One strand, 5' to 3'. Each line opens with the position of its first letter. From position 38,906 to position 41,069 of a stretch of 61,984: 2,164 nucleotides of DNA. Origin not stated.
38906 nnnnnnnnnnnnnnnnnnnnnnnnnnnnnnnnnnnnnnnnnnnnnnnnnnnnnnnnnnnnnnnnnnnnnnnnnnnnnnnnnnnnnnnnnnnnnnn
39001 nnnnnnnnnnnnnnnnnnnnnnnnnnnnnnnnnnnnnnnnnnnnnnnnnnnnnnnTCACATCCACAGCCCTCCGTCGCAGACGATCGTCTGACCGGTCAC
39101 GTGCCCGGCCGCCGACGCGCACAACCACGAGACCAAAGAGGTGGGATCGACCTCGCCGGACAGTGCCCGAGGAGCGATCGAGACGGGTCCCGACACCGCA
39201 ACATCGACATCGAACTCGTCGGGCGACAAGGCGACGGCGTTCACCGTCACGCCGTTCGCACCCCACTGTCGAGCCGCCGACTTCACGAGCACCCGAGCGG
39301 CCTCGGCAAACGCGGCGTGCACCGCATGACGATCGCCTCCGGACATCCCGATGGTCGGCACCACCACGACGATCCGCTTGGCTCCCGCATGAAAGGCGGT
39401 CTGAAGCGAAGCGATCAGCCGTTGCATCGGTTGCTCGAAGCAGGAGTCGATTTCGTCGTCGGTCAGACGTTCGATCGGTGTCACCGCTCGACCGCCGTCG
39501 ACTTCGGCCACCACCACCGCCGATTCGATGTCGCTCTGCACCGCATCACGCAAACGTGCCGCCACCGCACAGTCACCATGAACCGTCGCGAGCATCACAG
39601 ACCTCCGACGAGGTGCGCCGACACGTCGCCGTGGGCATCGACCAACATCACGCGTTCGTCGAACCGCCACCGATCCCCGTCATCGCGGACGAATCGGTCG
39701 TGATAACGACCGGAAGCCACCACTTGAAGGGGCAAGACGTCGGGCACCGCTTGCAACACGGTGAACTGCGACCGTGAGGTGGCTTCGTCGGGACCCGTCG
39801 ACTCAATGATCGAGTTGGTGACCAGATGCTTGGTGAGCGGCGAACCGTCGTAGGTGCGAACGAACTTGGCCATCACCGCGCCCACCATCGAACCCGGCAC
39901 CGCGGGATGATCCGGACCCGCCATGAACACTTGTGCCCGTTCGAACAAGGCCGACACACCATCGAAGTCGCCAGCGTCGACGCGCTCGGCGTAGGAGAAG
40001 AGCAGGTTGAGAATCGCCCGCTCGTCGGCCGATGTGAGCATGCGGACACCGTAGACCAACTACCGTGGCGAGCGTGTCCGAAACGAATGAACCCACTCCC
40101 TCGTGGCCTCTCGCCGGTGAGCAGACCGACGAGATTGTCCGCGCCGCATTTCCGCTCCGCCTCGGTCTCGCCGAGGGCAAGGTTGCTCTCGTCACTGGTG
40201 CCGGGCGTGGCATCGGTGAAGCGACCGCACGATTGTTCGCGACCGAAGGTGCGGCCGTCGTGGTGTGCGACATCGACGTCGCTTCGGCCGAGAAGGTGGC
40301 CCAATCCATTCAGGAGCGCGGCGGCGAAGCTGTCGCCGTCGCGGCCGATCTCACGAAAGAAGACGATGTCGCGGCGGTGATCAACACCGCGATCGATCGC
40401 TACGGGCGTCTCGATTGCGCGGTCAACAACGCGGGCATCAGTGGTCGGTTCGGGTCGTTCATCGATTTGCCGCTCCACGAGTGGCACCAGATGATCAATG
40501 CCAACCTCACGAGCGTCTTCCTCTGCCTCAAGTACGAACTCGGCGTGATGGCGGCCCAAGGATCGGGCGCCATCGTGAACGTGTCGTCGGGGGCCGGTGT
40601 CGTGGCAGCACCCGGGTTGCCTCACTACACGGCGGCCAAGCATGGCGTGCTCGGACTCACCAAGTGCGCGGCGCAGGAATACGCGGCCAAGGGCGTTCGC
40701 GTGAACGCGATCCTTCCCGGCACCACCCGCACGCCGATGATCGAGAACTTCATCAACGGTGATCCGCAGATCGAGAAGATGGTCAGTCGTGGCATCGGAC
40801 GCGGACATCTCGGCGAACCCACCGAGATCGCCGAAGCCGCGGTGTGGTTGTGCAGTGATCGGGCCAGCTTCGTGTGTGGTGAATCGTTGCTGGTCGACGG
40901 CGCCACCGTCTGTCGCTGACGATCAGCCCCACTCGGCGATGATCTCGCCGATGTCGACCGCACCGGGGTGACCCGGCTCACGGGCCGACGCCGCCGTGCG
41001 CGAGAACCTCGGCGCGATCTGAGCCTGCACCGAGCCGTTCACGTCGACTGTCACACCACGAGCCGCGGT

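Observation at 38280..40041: NTF2-like protein, catalytically dead truncated SDR and intact SDR in one coupled cassette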

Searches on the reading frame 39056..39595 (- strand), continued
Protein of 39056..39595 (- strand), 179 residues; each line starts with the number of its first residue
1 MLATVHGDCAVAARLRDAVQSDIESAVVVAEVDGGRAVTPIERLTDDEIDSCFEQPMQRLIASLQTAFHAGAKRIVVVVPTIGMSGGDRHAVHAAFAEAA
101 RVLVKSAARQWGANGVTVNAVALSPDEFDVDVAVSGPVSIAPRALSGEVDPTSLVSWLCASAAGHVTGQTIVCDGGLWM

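Call 57: search_protein_families(library=pfam, proteins=[L001:4916-6004:+, L016:2553-3770:+, L016:5696-6181:+, L120:2978-4468:+, L120:4497-5276:+, L120:2069-2914:+], max_evalue=0.01)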
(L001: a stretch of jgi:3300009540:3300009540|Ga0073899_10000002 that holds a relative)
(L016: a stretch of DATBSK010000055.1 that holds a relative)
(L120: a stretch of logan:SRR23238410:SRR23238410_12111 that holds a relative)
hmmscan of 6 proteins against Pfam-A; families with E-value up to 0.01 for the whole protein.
L001:4916-6004:+ (362 aa): 1 family
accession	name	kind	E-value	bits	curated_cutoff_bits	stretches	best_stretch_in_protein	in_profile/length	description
PF23212.2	DUF7064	-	0.0023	18.7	24.7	0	246-283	55-94/126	Domain of unknown function (DUF7064)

L016:2553-3770:+ (405 aa): 1 family
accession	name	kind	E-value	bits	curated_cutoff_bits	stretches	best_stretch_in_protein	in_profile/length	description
PF00067.27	p450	-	3.7e-29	102.3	22.8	1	71-376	67-431/462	Cytochrome P450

L016:5696-6181:+ (161 aa): 1 family
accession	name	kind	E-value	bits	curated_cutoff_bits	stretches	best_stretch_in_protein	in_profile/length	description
PF02627.25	CMD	-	1.3e-09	38.3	23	1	15-75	1-61/84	Carboxymuconolactone decarboxylase family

L120:2978-4468:+ (496 aa): 4 families
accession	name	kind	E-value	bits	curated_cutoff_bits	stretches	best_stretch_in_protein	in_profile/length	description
PF00378.25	ECH_1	-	5.6e-55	186.8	27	1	13-259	4-249/251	Enoyl-CoA hydratase/isomerase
PF16113.10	ECH_2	-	8.9e-29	101.5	27.2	1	16-196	2-185/335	Enoyl-CoA hydratase/isomerase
PF13561.12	adh_short_C2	-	1.8e-14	54.3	27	1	339-492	84-235/236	Enoyl-(Acyl carrier protein) reductase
PF00106.31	adh_short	-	0.00056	19.9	26.6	1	340-429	88-178/195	short chain dehydrogenase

L120:4497-5276:+ (259 aa): 9 families
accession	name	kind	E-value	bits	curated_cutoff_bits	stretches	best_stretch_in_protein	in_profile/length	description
PF13561.12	adh_short_C2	-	1.4e-56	192.1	27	1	19-254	1-234/236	Enoyl-(Acyl carrier protein) reductase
PF00106.31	adh_short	-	2.3e-43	148.4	26.6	1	13-203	1-190/195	short chain dehydrogenase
PF08659.16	KR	-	4.8e-11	43.3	22.6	1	16-174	4-161/180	KR domain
PF23441.1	SDR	-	7.1e-08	32.6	27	1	10-257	5-257/258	SDR-like rossmann domain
PF01370.27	Epimerase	-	0.0001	22.3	20.9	1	16-116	2-89/240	NAD dependent epimerase/dehydratase family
PF03435.24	Sacchrp_dh_NADP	-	0.00053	20.8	25.1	1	16-79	2-65/129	Saccharopine dehydrogenase NADP binding domain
PF02737.24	3HCDH_N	-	0.00065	20.1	22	1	14-83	2-70/180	3-hydroxyacyl-CoA dehydrogenase, NAD binding domain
PF00670.27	AdoHcyase_NAD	-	0.0023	18.5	27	1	10-99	21-98/162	S-adenosyl-L-homocysteine hydrolase, NAD binding domain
PF02882.25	THF_DHG_CYH_C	-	0.0023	17.7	27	1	9-53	33-77/160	Tetrahydrofolate dehydrogenase/cyclohydrolase, NAD(P)-binding domain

L120:2069-2914:+ (281 aa): 5 families
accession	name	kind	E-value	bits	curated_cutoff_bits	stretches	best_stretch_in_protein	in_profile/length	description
PF00106.31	adh_short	-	2.8e-37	128.6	26.6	1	8-204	1-179/195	short chain dehydrogenase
PF13561.12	adh_short_C2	-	1.9e-27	96.8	27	1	14-206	1-175/236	Enoyl-(Acyl carrier protein) reductase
PF08659.16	KR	-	2e-07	31.5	22.6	1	11-110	4-99/180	KR domain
PF01370.27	Epimerase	-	0.00022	21.2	20.9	1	11-189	2-157/240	NAD dependent epimerase/dehydratase family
PF13241.12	NAD_binding_7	-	0.0041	18.1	22.1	0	5-97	5-93/104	Putative NAD(P)-binding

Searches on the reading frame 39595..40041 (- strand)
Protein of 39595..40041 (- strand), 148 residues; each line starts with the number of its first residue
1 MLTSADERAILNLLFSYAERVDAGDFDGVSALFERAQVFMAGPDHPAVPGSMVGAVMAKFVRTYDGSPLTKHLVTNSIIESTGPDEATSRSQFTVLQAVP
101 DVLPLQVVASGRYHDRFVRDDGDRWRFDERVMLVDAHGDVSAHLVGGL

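Call 3: search_protein_families(library=pfam, proteins=[window:39595-40041:-], max_evalue=0.01)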
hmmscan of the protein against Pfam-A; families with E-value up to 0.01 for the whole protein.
window:39595-40041:- (148 aa): 1 family
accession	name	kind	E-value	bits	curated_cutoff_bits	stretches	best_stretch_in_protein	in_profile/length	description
PF13577.12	SnoaL_4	-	1.3e-19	70.8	24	1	4-130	3-125/126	SnoaL-like domain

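Call 4: search_protein_families(library=ncbifam, proteins=[window:39595-40041:-], max_evalue=0.01)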
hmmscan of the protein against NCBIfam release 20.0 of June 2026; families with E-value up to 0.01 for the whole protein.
window:39595-40041:- (148 aa): 1 family
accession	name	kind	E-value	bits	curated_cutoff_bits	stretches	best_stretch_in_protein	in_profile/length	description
NF041685.1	ant_diox_AndAd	equivalog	7.8e-05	22.3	230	1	70-136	80-144/155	anthranilate 1,2-dioxygenase small subunit AndAd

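Call 34: search_solved_structures(query=window:39595-40041:-, max_evalue=0.01)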
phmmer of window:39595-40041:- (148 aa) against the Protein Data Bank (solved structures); distinct sequences matched with E-value up to 0.01: 4.
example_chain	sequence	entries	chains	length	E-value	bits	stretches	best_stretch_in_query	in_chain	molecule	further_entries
7vju_B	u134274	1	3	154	0.0012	22.3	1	71-136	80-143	Aromatic-ring-hydroxylating dioxygenase beta subunit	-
9kw6_A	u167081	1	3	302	0.0036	20.7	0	4-46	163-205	MonBI,MonBII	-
2chc_A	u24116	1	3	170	0.0049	20.3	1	71-132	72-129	PROTEIN RV3472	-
5bka_A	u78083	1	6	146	0.0054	20.1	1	13-122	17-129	Hydroxylacyl-CoA dehydrogenase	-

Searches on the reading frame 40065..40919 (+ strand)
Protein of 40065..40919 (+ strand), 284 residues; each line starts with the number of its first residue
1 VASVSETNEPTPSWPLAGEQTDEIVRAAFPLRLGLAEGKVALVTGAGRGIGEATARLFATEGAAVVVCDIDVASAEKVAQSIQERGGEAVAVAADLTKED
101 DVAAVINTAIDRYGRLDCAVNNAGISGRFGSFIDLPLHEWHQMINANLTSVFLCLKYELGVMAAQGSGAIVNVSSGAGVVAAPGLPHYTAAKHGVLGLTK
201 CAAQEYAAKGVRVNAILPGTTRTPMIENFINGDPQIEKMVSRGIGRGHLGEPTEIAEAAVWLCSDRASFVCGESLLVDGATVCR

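Call 3: search_protein_families(library=pfam, proteins=[window:40065-40919:+], max_evalue=0.01)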
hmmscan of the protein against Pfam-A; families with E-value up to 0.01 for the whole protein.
window:40065-40919:+ (284 aa): 4 families
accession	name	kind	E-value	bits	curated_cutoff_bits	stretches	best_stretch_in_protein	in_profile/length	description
PF13561.12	adh_short_C2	-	1.4e-66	224.9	27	1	45-279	1-233/236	Enoyl-(Acyl carrier protein) reductase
PF00106.31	adh_short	-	2.7e-60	203.7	26.6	1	39-228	1-189/195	short chain dehydrogenase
PF08659.16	KR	-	2.2e-09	37.9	22.6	1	41-193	3-154/180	KR domain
PF02737.24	3HCDH_N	-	0.0011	19.4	22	1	43-106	4-64/180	3-hydroxyacyl-CoA dehydrogenase, NAD binding domain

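Call 4: search_protein_families(library=ncbifam, proteins=[window:40065-40919:+], max_evalue=0.01)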
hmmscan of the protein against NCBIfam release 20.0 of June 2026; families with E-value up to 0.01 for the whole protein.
window:40065-40919:+ (284 aa): 235 families (the best 25 are shown)
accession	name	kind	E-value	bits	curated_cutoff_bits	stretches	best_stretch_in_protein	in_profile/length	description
NF004818.0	PRK06172.1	equivalog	2.3e-84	282.7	336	1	37-282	6-251/253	SDR family oxidoreductase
NF005681.0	PRK07478.1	subfamily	8.3e-72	241.6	267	1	37-281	5-249/254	SDR family oxidoreductase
NF005559.1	PRK07231.1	subfamily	8.4e-72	241.6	215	1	37-282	3-248/249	glucose 1-dehydrogenase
NF004198.0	PRK05653.1-3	equivalog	5.3e-68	229.1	296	1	36-280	5-245/248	3-oxoacyl-ACP reductase FabG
NF004791.0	PRK06138.1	equivalog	2e-66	223.9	312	1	37-281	4-249/252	SDR family oxidoreductase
NF053701.1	CsHdxCHCADhChcB2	equivalog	1.9e-62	211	350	1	37-281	2-242/245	cis-4-hydroxycyclohexanecarboxylate dehydrogenase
NF009093.0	PRK12429.1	subfamily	2.8e-61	207.1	258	1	37-280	4-255/259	3-hydroxybutyrate dehydrogenase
NF009466.0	PRK12826.1-2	subfamily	3.4e-60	203.6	222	1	39-283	4-246/248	3-oxoacyl-ACP reductase FabG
NF005469.0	PRK07063.1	equivalog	5e-60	203.2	306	1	37-280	6-253/260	SDR family oxidoreductase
NF052558.1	MBtsdlDhBudC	equivalog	1.5e-59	201.6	270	1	37-281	2-241/250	meso-2,3-butanediol dehydrogenase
NF006493.1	PRK08936.1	subfamily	1.9e-59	201.1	420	1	37-280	6-249/261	glucose-1-dehydrogenase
NF005067.0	PRK06484.1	equivalog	4.1e-59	200.5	713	1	37-282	8-252/524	short chain dehydrogenase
TIGR01830.1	3oxo_ACP_reduc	equivalog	1.4e-58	198.5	297.75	1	41-280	1-237/239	3-oxoacyl-[acyl-carrier-protein] reductase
TIGR03971.1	SDR_subfam_1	subfamily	2.6e-56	190.9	300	1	37-281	2-268/271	mycofactocin-coupled SDR family oxidoreductase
NF004713.0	PRK06057.1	equivalog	2.9e-56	190.8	404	1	37-280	8-248/257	3-oxoacyl-ACP reductase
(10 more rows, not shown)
